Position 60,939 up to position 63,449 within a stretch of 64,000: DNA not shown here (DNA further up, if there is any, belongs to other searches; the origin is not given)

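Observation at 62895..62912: AcsB A-cluster Cys-Gly-Cys nickel-binding motif reads Cys-Gly-Phe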

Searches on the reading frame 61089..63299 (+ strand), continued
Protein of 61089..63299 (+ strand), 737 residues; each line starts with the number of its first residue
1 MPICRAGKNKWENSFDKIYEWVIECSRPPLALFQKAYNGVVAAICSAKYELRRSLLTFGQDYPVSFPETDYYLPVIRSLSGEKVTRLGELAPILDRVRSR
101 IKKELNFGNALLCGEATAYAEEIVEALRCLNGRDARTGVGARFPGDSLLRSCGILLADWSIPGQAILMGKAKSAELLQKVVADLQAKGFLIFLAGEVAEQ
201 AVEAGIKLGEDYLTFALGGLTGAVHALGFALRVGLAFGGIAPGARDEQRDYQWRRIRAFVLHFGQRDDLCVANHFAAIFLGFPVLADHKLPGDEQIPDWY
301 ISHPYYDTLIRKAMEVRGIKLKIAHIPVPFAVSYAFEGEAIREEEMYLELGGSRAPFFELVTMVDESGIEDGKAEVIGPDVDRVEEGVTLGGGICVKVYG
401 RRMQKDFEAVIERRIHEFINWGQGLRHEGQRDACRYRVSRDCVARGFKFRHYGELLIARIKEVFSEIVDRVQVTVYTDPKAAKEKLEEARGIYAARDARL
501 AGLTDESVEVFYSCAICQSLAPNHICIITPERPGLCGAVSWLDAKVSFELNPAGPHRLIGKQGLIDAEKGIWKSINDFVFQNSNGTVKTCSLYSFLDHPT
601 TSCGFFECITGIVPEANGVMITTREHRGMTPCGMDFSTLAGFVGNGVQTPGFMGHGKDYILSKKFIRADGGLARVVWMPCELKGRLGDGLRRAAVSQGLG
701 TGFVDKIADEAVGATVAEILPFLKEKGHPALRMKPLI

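Call 6: find_homologous_proteins(query=window:61089-63299:+, max_evalue=1e-50)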
Query window:61089-63299:+ (737 aa): 671 proteins with E <= 1e-50 among 8000 candidates; the best 120 are listed.
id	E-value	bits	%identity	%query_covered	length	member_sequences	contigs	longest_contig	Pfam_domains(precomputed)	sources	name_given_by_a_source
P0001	0.0e+0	1706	100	100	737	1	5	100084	PF18537.7,PF19436.5,PF03598.21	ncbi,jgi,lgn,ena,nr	ncbi:MAG: CO dehydrogenase/CO-methylating acetyl-CoA synthase complex subunit beta [Firmicutes bacte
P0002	0.0e+0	1480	87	100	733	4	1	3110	PF18537.7,PF19436.5,PF03598.21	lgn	-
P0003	0.0e+0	1173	68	99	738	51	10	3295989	PF18537.7,PF19436.5,PF03598.21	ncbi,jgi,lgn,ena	jgi:acetyl-CoA synthase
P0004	0.0e+0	1152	66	99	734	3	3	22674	PF18537.7,PF19436.5,PF03598.21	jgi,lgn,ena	-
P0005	0.0e+0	1135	65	99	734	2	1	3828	PF18537.7,PF19436.5,PF03598.21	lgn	-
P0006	0.0e+0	1132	68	99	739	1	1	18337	PF18537.7,PF19436.5,PF03598.21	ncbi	-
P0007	0.0e+0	1130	65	99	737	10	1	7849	PF18537.7,PF19436.5,PF03598.21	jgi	-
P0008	0.0e+0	1127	65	99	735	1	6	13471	PF18537.7,PF19436.5,PF03598.21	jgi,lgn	jgi:acetyl-CoA synthase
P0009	0.0e+0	1126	65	99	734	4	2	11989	PF18537.7,PF19436.5,PF03598.21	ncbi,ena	-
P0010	0.0e+0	1124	65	99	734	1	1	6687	PF18537.7,PF19436.5,PF03598.21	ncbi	-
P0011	0.0e+0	1124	65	99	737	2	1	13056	PF18537.7,PF19436.5,PF03598.21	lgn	-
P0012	0.0e+0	1123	65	99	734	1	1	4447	PF18537.7,PF19436.5,PF03598.21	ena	-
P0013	0.0e+0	1123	67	98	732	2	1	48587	PF18537.7,PF19436.5,PF03598.21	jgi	-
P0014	0.0e+0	1120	65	99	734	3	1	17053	PF18537.7,PF19436.5,PF03598.21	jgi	-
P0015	0.0e+0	1117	65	100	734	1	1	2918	PF18537.7,PF19436.5,PF03598.21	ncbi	-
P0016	0.0e+0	1115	64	100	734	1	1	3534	PF18537.7,PF19436.5,PF03598.21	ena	-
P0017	0.0e+0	1114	64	100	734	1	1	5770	PF18537.7,PF19436.5,PF03598.21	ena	-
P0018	0.0e+0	1111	64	99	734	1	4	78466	PF18537.7,PF19436.5,PF03598.21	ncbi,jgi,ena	-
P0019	0.0e+0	1109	64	99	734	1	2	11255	PF18537.7,PF19436.5,PF03598.21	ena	-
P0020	0.0e+0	1108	64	99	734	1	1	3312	PF18537.7,PF19436.5,PF03598.21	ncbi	-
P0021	0.0e+0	1108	64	99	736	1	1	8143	PF18537.7,PF19436.5,PF03598.21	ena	-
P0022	0.0e+0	1108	65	99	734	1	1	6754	PF18537.7,PF19436.5,PF03598.21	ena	-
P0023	0.0e+0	1105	64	99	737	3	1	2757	PF18537.7,PF19436.5,PF03598.21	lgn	-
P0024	0.0e+0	1105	64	99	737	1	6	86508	PF18537.7,PF19436.5,PF03598.21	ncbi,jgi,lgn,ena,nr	ncbi:MAG: CO dehydrogenase/CO-methylating acetyl-CoA synthase complex subunit beta [Firmicutes bacte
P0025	0.0e+0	1102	64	99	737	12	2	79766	PF18537.7,PF19436.5,PF03598.21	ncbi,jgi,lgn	ncbi:MAG: acetyl-CoA decarbonylase/synthase complex subunit alpha/beta [Dethiobacteria bacterium]|jg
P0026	0.0e+0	1090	63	99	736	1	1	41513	PF18537.7,PF19436.5,PF03598.21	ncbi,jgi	-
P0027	0.0e+0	1088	65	99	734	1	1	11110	PF18537.7,PF19436.5,PF03598.21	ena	-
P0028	0.0e+0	1072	64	99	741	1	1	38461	PF18537.7,PF19436.5,PF03598.21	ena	-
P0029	0.0e+0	1051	62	99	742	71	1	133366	PF18537.7,PF19436.5,PF03598.21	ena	-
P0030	0.0e+0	1049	63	94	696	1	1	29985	PF18537.7,PF19436.5,PF03598.21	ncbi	-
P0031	0.0e+0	1045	62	99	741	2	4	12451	PF18537.7,PF19436.5,PF03598.21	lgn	-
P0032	0.0e+0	1044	62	99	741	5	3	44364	PF18537.7,PF19436.5,PF03598.21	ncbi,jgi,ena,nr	ncbi:MAG: CO dehydrogenase/CO-methylating acetyl-CoA synthase complex subunit beta [Firmicutes bacte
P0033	0.0e+0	1039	61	99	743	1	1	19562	PF18537.7,PF19436.5,PF03598.21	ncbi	-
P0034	0.0e+0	1036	61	99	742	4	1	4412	PF18537.7,PF19436.5,PF03598.21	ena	-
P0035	0.0e+0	1032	61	99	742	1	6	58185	PF18537.7,PF19436.5,PF03598.21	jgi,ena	-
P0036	0.0e+0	1030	61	99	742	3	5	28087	PF18537.7,PF19436.5,PF03598.21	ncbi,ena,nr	ncbi:MAG: CO dehydrogenase/CO-methylating acetyl-CoA synthase complex subunit beta [Firmicutes bacte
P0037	0.0e+0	1029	60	99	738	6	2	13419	PF18537.7,PF19436.5,PF03598.21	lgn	-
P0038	0.0e+0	1029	60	99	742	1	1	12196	PF18537.7,PF19436.5,PF03598.21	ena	-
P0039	0.0e+0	1028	60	99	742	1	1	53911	PF18537.7,PF19436.5,PF03598.21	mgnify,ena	mgnify:CR=1 FL=1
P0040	0.0e+0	1028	60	99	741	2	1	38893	PF18537.7,PF19436.5,PF03598.21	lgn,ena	-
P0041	0.0e+0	1027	60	99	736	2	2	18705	PF18537.7,PF19436.5,PF03598.21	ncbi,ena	-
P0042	0.0e+0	1026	60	99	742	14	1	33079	PF18537.7,PF19436.5,PF03598.21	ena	-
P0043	0.0e+0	1026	60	99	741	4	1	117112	PF18537.7,PF19436.5,PF03598.21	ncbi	ncbi:MAG: acetyl-CoA decarbonylase/synthase complex subunit alpha/beta [Bacillota bacterium]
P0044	0.0e+0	1025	60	99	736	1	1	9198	PF18537.7,PF19436.5,PF03598.21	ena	-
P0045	0.0e+0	1024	60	99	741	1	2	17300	PF18537.7,PF19436.5,PF03598.21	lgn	-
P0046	0.0e+0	1023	60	99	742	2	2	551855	PF18537.7,PF19436.5,PF03598.21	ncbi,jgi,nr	ncbi:MAG TPA: CO dehydrogenase/CO-methylating acetyl-CoA synthase complex subunit beta [Firmicutes b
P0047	0.0e+0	1022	59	99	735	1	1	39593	PF18537.7,PF19436.5,PF03598.21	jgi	-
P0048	0.0e+0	1022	60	99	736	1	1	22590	PF18537.7,PF19436.5,PF03598.21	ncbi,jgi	-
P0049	0.0e+0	1021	60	99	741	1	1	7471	PF18537.7,PF19436.5,PF03598.21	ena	-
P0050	0.0e+0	1021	60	99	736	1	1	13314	PF18537.7,PF19436.5,PF03598.21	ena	-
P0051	0.0e+0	1021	60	99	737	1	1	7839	PF18537.7,PF19436.5,PF03598.21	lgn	-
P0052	0.0e+0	1020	59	99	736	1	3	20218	PF18537.7,PF19436.5,PF03598.21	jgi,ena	-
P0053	0.0e+0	1020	60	99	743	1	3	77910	PF18537.7,PF19436.5,PF03598.21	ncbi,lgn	-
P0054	0.0e+0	1020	59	99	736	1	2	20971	PF18537.7,PF19436.5,PF03598.21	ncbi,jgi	-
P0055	0.0e+0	1020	59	99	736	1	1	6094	PF18537.7,PF19436.5,PF03598.21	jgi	-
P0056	0.0e+0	1019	60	99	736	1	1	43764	PF18537.7,PF19436.5,PF03598.21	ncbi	-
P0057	0.0e+0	1019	60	99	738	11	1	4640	PF18537.7,PF19436.5,PF03598.21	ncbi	-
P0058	0.0e+0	1018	60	99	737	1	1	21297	PF18537.7,PF19436.5,PF03598.21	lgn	-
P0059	0.0e+0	1017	60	99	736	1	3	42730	PF18537.7,PF19436.5,PF03598.21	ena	-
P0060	0.0e+0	1017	59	99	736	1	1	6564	PF18537.7,PF19436.5,PF03598.21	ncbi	-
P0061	0.0e+0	1017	60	99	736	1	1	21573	PF18537.7,PF19436.5,PF03598.21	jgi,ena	-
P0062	0.0e+0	1016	60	99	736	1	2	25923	PF18537.7,PF19436.5,PF03598.21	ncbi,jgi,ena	-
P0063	0.0e+0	1016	60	99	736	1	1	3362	PF18537.7,PF19436.5,PF03598.21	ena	-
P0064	0.0e+0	1016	60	99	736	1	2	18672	PF18537.7,PF19436.5,PF03598.21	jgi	-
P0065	0.0e+0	1016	60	99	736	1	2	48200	PF18537.7,PF19436.5,PF03598.21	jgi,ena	-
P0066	0.0e+0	1016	60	99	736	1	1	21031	PF18537.7,PF19436.5,PF03598.21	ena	-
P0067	0.0e+0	1015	59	99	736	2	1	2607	PF18537.7,PF19436.5,PF03598.21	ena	-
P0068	0.0e+0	1015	59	99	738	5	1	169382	PF18537.7,PF19436.5,PF03598.21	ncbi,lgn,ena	-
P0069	0.0e+0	1014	60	99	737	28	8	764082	PF18537.7,PF19436.5,PF03598.21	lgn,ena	-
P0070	0.0e+0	1014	60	99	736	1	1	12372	PF18537.7,PF19436.5,PF03598.21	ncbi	-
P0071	0.0e+0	1014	60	99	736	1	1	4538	PF18537.7,PF19436.5,PF03598.21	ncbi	-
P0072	0.0e+0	1013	60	99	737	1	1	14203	PF18537.7,PF19436.5,PF03598.21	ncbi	-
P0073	0.0e+0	1012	60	99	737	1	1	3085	PF18537.7,PF19436.5,PF03598.21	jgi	jgi:acetyl-CoA synthase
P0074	0.0e+0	1012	59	99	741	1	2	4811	PF18537.7,PF19436.5,PF03598.21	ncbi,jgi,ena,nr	ncbi:MAG TPA: CO dehydrogenase/CO-methylating acetyl-CoA synthase complex subunit beta [Firmicutes b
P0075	0.0e+0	1012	59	99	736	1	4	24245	PF18537.7,PF19436.5,PF03598.21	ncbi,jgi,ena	-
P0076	0.0e+0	1011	60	99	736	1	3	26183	PF18537.7,PF19436.5,PF03598.21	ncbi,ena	-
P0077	0.0e+0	1011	60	99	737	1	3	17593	PF18537.7,PF19436.5,PF03598.21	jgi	jgi:acetyl-CoA synthase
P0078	0.0e+0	1011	60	99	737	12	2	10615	PF18537.7,PF19436.5,PF03598.21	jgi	jgi:acetyl-CoA synthase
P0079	3.7e-298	1009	60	98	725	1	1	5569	PF18537.7,PF19436.5,PF03598.21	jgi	-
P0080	4.6e-298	1009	60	98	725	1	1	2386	PF18537.7,PF19436.5,PF03598.21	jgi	-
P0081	5.4e-298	1009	59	99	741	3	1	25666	PF18537.7,PF19436.5,PF03598.21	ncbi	-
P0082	9.9e-298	1008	59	99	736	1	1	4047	PF18537.7,PF19436.5,PF03598.21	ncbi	-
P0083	1.2e-297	1007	60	99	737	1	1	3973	PF18537.7,PF19436.5,PF03598.21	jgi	jgi:acetyl-CoA synthase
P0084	1.4e-297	1007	60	99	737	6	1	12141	PF18537.7,PF19436.5,PF03598.21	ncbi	-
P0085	2.4e-297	1007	59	99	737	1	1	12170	PF18537.7,PF19436.5,PF03598.21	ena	-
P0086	3.2e-297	1006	61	98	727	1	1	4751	PF18537.7,PF19436.5,PF03598.21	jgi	jgi:acetyl-CoA synthase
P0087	9.3e-297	1005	59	99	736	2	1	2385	PF18537.7,PF19436.5,PF03598.21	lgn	-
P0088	1.6e-296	1004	59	99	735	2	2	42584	PF18537.7,PF19436.5,PF03598.21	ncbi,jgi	-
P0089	2.9e-296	1003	60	99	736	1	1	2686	PF18537.7,PF19436.5,PF03598.21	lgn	-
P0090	9.1e-296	1001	59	99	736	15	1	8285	PF18537.7,PF19436.5,PF03598.21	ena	-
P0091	1.4e-295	1001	61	98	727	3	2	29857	PF18537.7,PF19436.5,PF03598.21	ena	-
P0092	2.3e-295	1000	59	99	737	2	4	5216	PF18537.7,PF19436.5,PF03598.21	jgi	jgi:acetyl-CoA synthase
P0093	8.1e-295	998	59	99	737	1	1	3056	PF18537.7,PF19436.5,PF03598.21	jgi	-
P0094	2.1e-294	997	59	99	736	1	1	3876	PF18537.7,PF19436.5,PF03598.21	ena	-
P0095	2.6e-294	996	60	98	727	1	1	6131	PF18537.7,PF19436.5,PF03598.21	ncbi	-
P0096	9.6e-294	995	59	98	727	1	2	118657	PF18537.7,PF19436.5,PF03598.21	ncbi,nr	ncbi:MAG: acetyl-CoA decarbonylase/synthase complex subunit alpha/beta [Bacillota bacterium]|nr:acet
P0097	1.1e-293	994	59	98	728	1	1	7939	PF18537.7,PF19436.5,PF03598.21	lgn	-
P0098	1.4e-293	994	60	99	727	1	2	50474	PF18537.7,PF19436.5,PF03598.21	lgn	-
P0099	3.8e-293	993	59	99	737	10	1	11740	PF18537.7,PF19436.5,PF03598.21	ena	-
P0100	4.6e-292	989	59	99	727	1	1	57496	PF18537.7,PF19436.5,PF03598.21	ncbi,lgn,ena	-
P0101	1.9e-291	987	60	99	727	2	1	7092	PF18537.7,PF19436.5,PF03598.21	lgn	-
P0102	1.1e-290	984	59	98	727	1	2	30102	PF18537.7,PF19436.5,PF03598.21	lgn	-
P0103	1.2e-290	984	60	98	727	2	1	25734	PF18537.7,PF19436.5,PF03598.21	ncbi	-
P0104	1.5e-290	984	59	99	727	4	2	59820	PF18537.7,PF19436.5,PF03598.21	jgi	jgi:acetyl-CoA synthase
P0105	1.8e-290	984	59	98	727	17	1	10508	PF18537.7,PF19436.5,PF03598.21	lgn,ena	-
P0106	2.2e-290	984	59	98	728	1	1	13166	PF18537.7,PF19436.5,PF03598.21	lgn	-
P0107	3.0e-290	983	59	98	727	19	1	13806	PF18537.7,PF19436.5,PF03598.21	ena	-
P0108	2.5e-289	980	59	99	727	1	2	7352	PF18537.7,PF19436.5,PF03598.21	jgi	jgi:acetyl-CoA synthase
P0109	3.7e-289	979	59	98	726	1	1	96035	PF18537.7,PF19436.5,PF03598.21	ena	-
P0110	3.9e-288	976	58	99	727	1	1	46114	PF18537.7,PF19436.5,PF03598.21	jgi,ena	jgi:acetyl-CoA synthase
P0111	6.3e-288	975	59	98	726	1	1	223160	PF18537.7,PF19436.5,PF03598.21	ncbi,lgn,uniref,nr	ncbi:acetyl-CoA decarbonylase/synthase complex subunit alpha/beta [Dethiobacter alkaliphilus]|uniref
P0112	7.3e-288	975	59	98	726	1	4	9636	PF18537.7,PF19436.5,PF03598.21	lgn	-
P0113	1.0e-287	975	59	99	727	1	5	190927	PF18537.7,PF19436.5,PF03598.21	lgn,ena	-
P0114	1.1e-287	975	59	98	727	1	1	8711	PF18537.7,PF19436.5,PF03598.21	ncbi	-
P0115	3.6e-287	973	59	99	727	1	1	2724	PF18537.7,PF19436.5,PF03598.21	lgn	-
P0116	1.2e-286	971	58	98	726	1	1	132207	PF18537.7,PF19436.5,PF03598.21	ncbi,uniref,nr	ncbi:acetyl-CoA decarbonylase/synthase complex subunit alpha/beta [Dethiobacter alkaliphilus]|uniref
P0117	3.6e-286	970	59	98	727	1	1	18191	PF18537.7,PF19436.5,PF03598.21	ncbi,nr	ncbi:MAG: acetyl-CoA decarbonylase/synthase complex subunit alpha/beta [Firmicutes bacterium]|nr:ace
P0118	7.4e-286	969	58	98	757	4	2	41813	PF18537.7,PF19436.5,PF03598.21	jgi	jgi:acetyl-CoA synthase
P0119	3.0e-285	967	58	99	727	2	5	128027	PF18537.7,PF19436.5,PF03598.21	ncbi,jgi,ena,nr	ncbi:MAG: CO dehydrogenase/CO-methylating acetyl-CoA synthase complex subunit beta [Clostridiales ba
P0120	3.6e-284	963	58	98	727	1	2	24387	PF18537.7,PF19436.5,PF03598.21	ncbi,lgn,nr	ncbi:MAG TPA: acetyl-CoA decarbonylase/synthase complex subunit alpha/beta [Oscillospiraceae bacteri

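Call 11: find_encoding_contigs(protein=P0001, flank=10000, max_places=6)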
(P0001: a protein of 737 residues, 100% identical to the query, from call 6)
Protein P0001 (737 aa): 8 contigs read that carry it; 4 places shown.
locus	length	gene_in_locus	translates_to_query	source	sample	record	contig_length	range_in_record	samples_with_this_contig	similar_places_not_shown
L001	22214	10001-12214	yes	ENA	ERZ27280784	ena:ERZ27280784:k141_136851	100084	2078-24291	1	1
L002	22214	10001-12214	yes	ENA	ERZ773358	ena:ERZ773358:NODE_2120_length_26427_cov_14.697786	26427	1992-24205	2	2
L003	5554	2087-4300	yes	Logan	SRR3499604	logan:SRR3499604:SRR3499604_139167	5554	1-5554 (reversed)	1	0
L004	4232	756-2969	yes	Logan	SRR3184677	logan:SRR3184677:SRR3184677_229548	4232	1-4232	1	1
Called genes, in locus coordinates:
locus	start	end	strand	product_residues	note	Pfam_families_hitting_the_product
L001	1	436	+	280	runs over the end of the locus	PF02735:Ku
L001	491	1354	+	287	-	PF01068:DNA_ligase_A_M, PF04679:DNA_ligase_A_C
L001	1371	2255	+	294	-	PF21686:LigD_Prim-Pol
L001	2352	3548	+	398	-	PF01321:Creatinase_N, PF00557:Peptidase_M24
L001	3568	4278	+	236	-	PF02308:MgtC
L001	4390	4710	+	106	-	-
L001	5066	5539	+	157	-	PF05848:CtsR, PF17727:CtsR_C (weak)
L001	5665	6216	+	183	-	PF02151:UVR (weak)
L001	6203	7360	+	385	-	PF00217:ATP-gua_Ptrans, PF27454:McsB_C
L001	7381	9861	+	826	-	PF02861:Clp_N, PF00004:AAA, PF13191:AAA_16, PF23569:NBD_SMAX1, PF17871:AAA_lid_9, PF07724:AAA_2, PF07728:AAA_5, PF00004:AAA, +9 more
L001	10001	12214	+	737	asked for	PF18537:CODH_A_N, PF03598:CdhC, PF19436:ACS_CODH_B_C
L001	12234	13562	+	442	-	PF04060:FeS, PF03599:CdhD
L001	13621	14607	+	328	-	PF03599:CdhD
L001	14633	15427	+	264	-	PF00809:Pterin_bind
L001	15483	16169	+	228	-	PF12225:DUF5981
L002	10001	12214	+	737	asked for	PF18537:CODH_A_N, PF03598:CdhC, PF19436:ACS_CODH_B_C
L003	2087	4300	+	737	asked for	PF18537:CODH_A_N, PF03598:CdhC, PF19436:ACS_CODH_B_C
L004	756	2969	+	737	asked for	PF18537:CODH_A_N, PF03598:CdhC, PF19436:ACS_CODH_B_C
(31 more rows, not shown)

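Call 12: find_encoding_contigs(protein=P0006, flank=10000, max_places=4)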
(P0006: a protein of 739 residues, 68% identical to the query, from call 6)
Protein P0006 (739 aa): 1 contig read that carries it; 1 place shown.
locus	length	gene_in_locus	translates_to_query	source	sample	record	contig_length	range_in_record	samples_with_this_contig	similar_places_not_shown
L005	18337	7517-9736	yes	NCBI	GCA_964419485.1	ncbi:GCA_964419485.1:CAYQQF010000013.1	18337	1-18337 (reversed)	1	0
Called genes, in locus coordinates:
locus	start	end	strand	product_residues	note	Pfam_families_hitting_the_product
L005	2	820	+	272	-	?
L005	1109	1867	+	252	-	PF02308:MgtC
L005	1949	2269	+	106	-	-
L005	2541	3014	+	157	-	PF05848:CtsR, PF17727:CtsR_C (weak)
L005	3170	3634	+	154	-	PF02151:UVR (weak)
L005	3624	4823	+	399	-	PF00217:ATP-gua_Ptrans, PF27454:McsB_C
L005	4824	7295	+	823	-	PF02861:Clp_N, PF00004:AAA, PF13191:AAA_16, PF23569:NBD_SMAX1, PF17871:AAA_lid_9, PF07724:AAA_2, PF00004:AAA, PF07728:AAA_5, +10 more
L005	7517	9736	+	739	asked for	PF18537:CODH_A_N, PF03598:CdhC, PF19436:ACS_CODH_B_C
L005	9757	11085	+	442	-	PF04060:FeS, PF03599:CdhD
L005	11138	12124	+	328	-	PF03599:CdhD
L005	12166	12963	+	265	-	PF00809:Pterin_bind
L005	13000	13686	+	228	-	PF12225:DUF5981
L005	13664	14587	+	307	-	PF02219:MTHFR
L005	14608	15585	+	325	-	PF01966:HD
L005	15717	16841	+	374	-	PF00515:TPR_1 (weak), PF07719:TPR_2 (faint), PF13414:TPR_11 (faint), PF13431:TPR_17 (faint)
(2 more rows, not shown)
